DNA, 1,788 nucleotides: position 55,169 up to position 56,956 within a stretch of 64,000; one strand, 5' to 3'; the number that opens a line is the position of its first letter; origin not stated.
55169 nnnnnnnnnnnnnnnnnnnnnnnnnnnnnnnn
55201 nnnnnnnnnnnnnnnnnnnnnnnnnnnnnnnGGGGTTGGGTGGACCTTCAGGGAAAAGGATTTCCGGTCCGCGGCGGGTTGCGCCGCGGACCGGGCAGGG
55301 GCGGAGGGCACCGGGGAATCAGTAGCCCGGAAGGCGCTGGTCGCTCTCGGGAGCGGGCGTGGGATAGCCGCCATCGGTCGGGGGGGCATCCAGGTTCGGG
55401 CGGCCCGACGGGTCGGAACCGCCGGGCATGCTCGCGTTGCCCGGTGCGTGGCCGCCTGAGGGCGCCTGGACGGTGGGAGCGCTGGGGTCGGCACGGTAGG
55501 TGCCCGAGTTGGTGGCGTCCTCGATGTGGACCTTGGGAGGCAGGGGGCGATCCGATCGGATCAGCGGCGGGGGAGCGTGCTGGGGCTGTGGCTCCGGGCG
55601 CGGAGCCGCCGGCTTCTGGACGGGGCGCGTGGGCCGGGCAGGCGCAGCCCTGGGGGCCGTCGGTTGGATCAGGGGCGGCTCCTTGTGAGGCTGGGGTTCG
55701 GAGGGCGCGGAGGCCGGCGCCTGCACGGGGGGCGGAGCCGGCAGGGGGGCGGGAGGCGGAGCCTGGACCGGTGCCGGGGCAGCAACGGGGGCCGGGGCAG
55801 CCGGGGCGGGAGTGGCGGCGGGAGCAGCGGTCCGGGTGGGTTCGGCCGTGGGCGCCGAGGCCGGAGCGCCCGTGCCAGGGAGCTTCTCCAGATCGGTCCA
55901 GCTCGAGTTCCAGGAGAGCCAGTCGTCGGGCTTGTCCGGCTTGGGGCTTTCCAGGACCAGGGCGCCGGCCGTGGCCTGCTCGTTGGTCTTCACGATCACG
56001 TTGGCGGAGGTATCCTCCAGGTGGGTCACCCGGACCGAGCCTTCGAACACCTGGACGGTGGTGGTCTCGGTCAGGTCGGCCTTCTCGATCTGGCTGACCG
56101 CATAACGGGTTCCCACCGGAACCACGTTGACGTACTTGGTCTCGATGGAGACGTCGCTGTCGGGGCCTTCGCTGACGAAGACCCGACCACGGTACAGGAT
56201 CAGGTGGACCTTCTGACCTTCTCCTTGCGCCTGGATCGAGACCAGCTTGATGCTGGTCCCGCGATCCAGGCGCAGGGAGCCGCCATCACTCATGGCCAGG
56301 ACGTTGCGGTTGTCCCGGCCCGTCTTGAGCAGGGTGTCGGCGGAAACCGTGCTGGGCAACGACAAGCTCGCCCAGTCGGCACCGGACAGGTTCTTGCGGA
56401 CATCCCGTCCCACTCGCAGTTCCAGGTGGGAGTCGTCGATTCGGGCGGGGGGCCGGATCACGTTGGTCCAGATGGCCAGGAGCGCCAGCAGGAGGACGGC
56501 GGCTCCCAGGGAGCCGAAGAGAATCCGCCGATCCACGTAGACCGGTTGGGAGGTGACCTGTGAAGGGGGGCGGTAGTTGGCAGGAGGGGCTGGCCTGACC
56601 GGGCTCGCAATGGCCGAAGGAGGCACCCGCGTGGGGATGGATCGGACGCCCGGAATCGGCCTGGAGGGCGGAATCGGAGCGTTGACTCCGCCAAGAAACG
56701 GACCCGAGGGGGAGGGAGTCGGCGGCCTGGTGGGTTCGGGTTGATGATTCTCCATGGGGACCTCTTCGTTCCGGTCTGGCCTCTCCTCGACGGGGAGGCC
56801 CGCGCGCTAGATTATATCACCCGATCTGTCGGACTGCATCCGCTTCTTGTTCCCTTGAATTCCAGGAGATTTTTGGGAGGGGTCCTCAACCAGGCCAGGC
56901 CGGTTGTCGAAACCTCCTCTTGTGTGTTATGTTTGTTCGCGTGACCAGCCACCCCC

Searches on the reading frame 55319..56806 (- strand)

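Call 14: search_protein_families(library=pfam, proteins=[window:55319-56806:-], max_evalue=0.01)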
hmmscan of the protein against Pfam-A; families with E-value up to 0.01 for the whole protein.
window:55319-56806:- (495 aa): 1 family
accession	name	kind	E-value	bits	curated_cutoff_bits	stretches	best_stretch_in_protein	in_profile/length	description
PF04773.18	FecR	-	1.1e-10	42.3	24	1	160-259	3-97/97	FecR protein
